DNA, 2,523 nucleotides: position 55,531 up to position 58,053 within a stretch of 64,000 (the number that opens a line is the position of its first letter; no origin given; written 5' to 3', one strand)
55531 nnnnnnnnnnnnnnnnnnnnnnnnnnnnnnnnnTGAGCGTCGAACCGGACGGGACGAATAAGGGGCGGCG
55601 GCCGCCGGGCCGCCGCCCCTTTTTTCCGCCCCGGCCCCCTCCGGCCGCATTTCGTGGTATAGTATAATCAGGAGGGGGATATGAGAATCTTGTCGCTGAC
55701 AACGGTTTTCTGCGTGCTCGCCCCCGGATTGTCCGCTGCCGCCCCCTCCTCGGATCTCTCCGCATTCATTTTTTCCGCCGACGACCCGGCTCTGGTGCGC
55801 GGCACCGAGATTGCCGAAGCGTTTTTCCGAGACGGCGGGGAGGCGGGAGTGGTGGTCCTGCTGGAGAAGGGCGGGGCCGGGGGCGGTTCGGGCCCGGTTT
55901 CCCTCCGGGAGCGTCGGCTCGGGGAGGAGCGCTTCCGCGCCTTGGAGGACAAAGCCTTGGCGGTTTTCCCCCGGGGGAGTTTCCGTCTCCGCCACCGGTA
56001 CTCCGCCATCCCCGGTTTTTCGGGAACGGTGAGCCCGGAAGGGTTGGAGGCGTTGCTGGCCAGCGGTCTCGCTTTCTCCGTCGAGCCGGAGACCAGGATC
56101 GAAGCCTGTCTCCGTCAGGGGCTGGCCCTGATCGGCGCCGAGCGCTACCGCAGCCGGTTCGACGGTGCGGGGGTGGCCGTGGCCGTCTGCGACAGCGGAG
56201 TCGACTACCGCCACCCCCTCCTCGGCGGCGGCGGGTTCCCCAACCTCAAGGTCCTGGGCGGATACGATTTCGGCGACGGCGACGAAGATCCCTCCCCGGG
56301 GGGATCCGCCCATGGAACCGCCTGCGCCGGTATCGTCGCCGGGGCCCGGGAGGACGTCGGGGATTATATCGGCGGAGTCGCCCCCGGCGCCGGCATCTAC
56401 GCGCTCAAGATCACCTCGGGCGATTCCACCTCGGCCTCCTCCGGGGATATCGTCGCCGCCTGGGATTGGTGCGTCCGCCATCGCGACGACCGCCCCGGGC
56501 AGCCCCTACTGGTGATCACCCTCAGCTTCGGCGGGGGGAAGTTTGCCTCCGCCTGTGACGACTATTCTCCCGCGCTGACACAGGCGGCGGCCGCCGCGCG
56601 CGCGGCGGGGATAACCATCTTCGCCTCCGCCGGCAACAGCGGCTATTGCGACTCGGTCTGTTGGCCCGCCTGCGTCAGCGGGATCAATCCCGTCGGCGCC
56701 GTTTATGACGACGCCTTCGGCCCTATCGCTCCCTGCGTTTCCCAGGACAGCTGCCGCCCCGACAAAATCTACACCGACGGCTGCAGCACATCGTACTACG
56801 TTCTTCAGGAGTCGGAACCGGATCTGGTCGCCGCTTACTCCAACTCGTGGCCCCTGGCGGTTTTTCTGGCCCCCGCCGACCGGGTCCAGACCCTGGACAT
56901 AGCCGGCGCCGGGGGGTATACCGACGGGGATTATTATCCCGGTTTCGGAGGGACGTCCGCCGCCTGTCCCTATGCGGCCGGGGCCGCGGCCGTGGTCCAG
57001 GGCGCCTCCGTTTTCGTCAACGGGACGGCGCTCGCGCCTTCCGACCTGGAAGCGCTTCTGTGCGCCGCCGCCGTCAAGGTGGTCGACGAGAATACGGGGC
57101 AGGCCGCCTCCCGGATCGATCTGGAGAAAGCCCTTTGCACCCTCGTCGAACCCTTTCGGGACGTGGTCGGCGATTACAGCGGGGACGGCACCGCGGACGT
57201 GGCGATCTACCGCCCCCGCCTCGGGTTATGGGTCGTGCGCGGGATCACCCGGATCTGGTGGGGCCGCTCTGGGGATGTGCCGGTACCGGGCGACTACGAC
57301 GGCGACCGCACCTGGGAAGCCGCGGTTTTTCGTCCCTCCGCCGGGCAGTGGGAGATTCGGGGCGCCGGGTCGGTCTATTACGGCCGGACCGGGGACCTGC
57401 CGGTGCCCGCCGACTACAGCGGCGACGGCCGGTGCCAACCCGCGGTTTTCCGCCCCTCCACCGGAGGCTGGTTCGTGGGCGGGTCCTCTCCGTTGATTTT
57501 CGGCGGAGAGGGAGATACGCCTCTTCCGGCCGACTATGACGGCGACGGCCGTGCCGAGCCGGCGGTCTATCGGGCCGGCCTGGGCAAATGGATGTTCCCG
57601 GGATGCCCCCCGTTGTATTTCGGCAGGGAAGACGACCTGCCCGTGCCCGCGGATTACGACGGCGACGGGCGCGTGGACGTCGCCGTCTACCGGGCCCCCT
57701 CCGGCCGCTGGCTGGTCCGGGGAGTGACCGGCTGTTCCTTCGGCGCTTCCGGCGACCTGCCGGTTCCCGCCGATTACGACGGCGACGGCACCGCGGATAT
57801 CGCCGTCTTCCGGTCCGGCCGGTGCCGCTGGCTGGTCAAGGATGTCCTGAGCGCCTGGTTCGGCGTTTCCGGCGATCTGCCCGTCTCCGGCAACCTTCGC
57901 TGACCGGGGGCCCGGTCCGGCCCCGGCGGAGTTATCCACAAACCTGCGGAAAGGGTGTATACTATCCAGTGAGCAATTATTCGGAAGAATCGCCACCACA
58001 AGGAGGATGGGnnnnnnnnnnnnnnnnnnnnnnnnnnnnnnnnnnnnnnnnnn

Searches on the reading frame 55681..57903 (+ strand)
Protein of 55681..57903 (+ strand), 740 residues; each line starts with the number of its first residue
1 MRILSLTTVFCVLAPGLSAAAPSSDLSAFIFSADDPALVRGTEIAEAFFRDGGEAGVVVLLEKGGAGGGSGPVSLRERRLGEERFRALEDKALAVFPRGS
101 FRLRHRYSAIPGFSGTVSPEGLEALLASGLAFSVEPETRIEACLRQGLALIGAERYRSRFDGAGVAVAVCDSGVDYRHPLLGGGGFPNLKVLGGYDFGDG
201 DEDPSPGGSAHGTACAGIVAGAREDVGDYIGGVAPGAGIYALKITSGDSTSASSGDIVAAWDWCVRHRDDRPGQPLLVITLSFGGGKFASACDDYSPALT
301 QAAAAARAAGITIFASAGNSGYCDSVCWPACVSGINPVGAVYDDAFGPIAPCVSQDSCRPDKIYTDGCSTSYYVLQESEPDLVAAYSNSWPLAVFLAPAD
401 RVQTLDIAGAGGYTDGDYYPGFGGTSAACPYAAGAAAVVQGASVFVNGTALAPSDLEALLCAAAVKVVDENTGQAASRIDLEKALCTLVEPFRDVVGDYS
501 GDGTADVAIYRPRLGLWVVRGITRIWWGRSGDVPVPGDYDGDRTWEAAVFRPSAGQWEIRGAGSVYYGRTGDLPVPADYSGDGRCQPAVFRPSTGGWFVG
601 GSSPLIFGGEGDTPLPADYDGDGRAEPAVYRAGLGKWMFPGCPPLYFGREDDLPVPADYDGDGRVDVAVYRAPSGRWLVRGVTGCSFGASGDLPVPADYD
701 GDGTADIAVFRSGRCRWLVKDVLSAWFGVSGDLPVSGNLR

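Call 63: search_protein_families(library=pfam, proteins=[window:55681-57903:+], max_evalue=0.001)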
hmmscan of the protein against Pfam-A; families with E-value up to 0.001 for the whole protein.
window:55681-57903:+ (740 aa): 3 families
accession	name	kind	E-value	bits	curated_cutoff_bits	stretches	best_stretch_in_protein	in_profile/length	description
PF00082.27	Peptidase_S8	-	3.1e-30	105.9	21.8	1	162-467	1-276/288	Subtilase family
PF01839.29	FG-GAP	-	1.4e-08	34.8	22.1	0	695-710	6-21/37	FG-GAP repeat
PF13517.12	FG-GAP_3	-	1.3e-05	26.1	26.9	0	658-709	1-61/61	FG-GAP-like repeat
